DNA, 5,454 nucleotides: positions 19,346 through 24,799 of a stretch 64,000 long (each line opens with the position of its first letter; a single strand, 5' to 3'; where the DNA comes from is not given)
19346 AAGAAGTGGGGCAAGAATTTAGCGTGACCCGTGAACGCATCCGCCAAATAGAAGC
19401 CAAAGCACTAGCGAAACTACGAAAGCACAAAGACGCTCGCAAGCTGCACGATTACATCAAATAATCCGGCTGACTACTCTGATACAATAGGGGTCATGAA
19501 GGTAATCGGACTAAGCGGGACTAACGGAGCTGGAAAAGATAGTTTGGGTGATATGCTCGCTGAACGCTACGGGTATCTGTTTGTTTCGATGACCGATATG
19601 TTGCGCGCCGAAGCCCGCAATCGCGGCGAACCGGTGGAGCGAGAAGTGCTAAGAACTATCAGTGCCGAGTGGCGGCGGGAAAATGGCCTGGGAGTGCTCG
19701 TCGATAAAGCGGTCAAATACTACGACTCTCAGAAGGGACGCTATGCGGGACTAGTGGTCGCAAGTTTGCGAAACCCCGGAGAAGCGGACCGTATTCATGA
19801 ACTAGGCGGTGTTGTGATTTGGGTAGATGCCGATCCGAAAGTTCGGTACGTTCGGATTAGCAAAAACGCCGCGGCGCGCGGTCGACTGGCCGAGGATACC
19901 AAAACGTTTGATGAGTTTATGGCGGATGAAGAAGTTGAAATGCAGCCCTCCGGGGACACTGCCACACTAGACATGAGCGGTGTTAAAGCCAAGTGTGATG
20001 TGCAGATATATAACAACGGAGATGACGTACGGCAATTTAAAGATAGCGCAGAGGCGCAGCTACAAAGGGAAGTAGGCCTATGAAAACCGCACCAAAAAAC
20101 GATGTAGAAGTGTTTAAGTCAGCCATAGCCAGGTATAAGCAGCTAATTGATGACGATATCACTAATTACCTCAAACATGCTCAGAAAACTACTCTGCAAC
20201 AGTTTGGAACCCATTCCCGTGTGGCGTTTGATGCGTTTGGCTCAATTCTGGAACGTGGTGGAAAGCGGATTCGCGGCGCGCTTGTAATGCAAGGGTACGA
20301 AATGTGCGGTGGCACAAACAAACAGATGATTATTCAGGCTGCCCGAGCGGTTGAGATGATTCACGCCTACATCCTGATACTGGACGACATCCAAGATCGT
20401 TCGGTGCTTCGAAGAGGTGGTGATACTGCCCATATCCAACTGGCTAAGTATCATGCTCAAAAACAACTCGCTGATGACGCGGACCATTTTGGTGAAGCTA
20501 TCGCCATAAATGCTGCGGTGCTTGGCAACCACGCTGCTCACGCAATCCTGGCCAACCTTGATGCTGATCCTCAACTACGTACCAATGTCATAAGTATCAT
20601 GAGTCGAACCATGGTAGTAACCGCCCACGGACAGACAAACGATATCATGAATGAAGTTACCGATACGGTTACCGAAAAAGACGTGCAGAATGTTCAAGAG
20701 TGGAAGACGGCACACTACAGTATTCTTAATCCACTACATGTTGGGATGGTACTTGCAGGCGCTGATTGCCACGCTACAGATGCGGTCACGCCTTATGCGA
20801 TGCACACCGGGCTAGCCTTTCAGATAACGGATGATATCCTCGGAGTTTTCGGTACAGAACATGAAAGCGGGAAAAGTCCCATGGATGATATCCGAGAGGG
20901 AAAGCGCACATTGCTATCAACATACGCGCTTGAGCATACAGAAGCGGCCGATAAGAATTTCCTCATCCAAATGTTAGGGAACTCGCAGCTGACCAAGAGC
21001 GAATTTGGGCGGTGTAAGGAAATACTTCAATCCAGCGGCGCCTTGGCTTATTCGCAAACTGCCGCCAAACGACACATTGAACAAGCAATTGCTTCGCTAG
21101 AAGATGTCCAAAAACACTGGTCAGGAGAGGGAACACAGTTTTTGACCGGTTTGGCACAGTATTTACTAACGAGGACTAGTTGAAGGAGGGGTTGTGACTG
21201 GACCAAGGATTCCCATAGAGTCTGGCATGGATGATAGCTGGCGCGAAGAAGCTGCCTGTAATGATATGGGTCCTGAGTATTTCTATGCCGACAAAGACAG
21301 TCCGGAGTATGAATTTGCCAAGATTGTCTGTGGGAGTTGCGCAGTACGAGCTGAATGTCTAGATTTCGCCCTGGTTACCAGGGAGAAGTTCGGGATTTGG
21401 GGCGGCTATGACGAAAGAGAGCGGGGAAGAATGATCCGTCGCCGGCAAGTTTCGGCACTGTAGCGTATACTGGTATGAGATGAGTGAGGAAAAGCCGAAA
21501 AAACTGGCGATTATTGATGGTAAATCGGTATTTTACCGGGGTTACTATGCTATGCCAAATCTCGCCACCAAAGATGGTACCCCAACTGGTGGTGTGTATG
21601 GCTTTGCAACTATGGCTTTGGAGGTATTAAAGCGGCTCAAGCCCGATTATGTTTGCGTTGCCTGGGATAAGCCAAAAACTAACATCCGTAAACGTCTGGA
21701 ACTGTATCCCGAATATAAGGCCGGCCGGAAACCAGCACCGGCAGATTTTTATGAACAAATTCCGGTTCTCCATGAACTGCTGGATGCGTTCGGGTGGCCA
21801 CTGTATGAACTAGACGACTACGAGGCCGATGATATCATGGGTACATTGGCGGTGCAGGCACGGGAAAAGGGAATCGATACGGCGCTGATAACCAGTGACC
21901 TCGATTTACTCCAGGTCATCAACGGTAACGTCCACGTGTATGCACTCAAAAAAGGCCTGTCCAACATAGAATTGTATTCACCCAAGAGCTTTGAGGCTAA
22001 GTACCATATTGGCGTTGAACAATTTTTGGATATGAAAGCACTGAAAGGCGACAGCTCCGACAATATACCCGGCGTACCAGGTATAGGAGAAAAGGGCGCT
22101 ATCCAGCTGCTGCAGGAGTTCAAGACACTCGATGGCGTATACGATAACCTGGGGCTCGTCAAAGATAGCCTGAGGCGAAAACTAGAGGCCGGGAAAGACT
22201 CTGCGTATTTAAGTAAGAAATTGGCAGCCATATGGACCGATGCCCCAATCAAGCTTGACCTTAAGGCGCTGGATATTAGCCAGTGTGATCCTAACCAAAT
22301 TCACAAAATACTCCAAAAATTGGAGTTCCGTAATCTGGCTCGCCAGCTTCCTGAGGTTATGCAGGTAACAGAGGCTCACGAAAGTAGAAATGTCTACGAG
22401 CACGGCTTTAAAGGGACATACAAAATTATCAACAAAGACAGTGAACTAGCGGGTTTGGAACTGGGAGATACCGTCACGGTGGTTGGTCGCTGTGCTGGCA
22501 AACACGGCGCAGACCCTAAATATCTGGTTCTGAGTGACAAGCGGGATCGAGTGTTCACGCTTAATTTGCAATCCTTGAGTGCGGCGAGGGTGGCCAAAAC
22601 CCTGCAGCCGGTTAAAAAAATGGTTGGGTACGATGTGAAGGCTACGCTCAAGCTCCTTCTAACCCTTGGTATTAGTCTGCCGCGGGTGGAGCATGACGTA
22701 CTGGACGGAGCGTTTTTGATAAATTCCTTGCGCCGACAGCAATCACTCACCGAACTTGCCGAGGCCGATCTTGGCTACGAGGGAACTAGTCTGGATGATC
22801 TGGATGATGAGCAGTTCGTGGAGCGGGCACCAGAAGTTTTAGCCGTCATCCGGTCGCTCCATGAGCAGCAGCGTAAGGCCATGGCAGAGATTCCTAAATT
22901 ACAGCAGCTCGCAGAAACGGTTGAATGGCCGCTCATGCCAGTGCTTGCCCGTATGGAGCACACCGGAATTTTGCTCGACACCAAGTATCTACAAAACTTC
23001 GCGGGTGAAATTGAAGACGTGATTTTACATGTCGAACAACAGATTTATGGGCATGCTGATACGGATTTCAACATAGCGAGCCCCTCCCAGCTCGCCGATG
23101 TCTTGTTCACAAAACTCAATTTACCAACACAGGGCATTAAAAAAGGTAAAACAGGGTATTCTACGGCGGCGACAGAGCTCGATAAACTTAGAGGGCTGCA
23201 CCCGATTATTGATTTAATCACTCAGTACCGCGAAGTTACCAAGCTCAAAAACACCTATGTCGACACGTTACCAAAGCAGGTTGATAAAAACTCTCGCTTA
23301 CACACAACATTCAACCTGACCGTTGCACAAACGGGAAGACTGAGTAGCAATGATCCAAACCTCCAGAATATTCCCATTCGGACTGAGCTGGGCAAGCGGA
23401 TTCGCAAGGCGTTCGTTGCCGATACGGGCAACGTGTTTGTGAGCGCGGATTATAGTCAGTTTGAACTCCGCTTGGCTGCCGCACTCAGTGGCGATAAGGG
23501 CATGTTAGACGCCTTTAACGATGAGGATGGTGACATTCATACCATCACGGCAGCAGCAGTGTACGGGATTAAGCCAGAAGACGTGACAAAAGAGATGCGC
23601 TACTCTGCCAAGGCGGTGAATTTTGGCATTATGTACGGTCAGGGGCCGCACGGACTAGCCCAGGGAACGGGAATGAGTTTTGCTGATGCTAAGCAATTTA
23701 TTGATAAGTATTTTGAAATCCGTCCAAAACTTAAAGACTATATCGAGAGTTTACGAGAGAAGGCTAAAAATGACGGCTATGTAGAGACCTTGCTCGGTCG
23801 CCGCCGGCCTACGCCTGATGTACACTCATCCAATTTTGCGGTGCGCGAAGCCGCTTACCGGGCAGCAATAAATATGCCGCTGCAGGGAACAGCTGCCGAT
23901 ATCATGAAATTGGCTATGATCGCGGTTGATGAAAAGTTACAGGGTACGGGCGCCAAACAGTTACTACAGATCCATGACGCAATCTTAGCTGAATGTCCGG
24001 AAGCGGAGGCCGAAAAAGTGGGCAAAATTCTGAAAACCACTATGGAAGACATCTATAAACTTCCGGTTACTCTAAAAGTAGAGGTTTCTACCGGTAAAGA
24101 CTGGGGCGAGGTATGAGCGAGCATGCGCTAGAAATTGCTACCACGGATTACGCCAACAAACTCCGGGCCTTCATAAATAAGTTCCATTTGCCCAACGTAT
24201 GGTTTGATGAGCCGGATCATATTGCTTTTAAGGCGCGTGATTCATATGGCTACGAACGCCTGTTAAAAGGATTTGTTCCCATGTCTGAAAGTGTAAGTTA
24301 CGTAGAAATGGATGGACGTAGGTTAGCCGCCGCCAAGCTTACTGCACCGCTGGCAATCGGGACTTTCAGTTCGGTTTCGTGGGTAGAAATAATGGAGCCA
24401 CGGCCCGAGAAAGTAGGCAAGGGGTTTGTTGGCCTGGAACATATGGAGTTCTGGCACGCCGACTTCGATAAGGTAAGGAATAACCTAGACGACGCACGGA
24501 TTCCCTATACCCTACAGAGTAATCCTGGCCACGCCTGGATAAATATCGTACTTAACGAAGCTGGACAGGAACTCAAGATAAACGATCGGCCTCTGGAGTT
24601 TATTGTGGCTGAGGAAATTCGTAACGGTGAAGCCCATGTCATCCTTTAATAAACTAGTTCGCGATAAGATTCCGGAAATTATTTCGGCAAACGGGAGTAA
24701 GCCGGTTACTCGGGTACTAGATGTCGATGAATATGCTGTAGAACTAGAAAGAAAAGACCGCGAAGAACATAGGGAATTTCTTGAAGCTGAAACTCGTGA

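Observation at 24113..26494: Four-gene cluster coupled to polA: VOC-fold protein, MazG-like NTP pyrophosphohydrolase, and two tandem paralogous putative 2OG/Fe(II)-oxygenase-fold proteins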

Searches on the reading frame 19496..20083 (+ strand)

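Call 50: search_protein_families(library=ncbifam, proteins=[window:19496-20083:+], max_evalue=0.001)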
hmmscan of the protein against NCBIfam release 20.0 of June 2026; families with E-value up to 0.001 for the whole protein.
window:19496-20083:+ (195 aa): 4 families
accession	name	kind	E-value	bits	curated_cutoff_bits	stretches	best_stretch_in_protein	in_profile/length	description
NF006226.0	PRK08356.1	equivalog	6.7e-10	39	189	1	39-175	55-177/195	hypothetical protein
TIGR02173.1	cyt_kin_arch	equivalog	3.8e-06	27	102.1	1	3-127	2-113/169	(d)CMP kinase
NF006015.0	PRK08154.1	subfamily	3.7e-05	23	204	1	4-40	139-175/314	anaerobic benzoate catabolism transcriptional regulator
TIGR01360.1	aden_kin_iso1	equivalog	0.00091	18.9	284.1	0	2-135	4-138/188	adenylate kinase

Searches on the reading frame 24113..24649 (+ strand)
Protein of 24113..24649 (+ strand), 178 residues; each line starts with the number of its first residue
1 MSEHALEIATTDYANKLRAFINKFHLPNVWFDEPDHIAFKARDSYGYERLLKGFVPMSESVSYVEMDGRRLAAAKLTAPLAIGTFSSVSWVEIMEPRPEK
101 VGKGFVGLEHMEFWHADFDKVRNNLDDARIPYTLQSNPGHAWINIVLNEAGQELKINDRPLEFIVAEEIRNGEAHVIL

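Call 3: search_protein_families(library=pfam, proteins=[window:24113-24649:+], max_evalue=1)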
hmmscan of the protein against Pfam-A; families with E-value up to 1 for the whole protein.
window:24113-24649:+ (178 aa): 1 family
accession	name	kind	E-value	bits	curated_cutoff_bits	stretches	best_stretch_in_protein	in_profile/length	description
PF06185.18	YecM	-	2.1e-08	34.6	25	1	11-114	10-109/180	YecM protein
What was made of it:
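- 24113..24649 (+): YecM-family (VOC-fold) protein, 178 aa. Its start overlaps the polA stop (ATGA). Pfam PF06185 YecM, E 2.1e-8, 34.6 bits against cutoff 25, residues 11-114 (call 3).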

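Call 4: search_protein_families(library=ncbifam, proteins=[window:24113-24649:+], max_evalue=1)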
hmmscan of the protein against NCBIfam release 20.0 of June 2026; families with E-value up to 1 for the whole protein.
window:24113-24649:+ (178 aa): 5 families
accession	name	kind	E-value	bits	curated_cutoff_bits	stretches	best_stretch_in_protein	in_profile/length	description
NF008681.0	PRK11700.1-4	equivalog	9.6e-06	25.1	231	1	11-113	18-116/188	VOC family protein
NF008683.0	PRK11700.1-6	equivalog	8.4e-05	22.3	237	1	4-113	12-117/196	VOC family protein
NF008682.0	PRK11700.1-5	equivalog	0.0034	16.7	333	1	31-113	37-116/189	VOC family protein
NF008678.0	PRK11700.1-1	equivalog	0.0051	16.2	370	1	34-113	40-116/188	VOC family protein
NF008679.0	PRK11700.1-2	equivalog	0.016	15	391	1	13-113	20-116/191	VOC family protein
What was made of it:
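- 24113..24649 (+): NCBIfam PRK11700 'VOC family protein' gives weak hits (call 4).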

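Call 10: search_protein_families(library=phrogs, proteins=[window:24113-24649:+], max_evalue=1)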
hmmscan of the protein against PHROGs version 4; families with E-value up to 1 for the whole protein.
window:24113-24649:+ (178 aa): 1 family
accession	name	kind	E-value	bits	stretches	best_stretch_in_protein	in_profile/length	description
phrog_24057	-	unknown function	0.0051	17.2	1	34-113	40-116/188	-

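Call 11: search_protein_families(library=padloc, proteins=[window:24113-24649:+], max_evalue=1)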
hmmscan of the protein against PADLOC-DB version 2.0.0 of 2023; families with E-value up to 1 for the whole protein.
window:24113-24649:+ (178 aa): 0 families

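Call 74: search_solved_structures(query=window:24113-24649:+, max_evalue=1, show_alignments=1)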
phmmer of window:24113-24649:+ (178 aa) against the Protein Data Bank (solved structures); distinct sequences matched with E-value up to 1: 3.
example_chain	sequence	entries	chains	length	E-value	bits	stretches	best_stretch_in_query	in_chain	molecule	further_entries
7dvf_A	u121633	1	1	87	0.53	13.6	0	91-109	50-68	reDPBB_sym2 protein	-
7dvc_A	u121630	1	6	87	0.53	13.6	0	91-109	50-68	reDPBB_sym1 protein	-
1k4n_A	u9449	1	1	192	0.99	12.7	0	34-112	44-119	Protein EC4020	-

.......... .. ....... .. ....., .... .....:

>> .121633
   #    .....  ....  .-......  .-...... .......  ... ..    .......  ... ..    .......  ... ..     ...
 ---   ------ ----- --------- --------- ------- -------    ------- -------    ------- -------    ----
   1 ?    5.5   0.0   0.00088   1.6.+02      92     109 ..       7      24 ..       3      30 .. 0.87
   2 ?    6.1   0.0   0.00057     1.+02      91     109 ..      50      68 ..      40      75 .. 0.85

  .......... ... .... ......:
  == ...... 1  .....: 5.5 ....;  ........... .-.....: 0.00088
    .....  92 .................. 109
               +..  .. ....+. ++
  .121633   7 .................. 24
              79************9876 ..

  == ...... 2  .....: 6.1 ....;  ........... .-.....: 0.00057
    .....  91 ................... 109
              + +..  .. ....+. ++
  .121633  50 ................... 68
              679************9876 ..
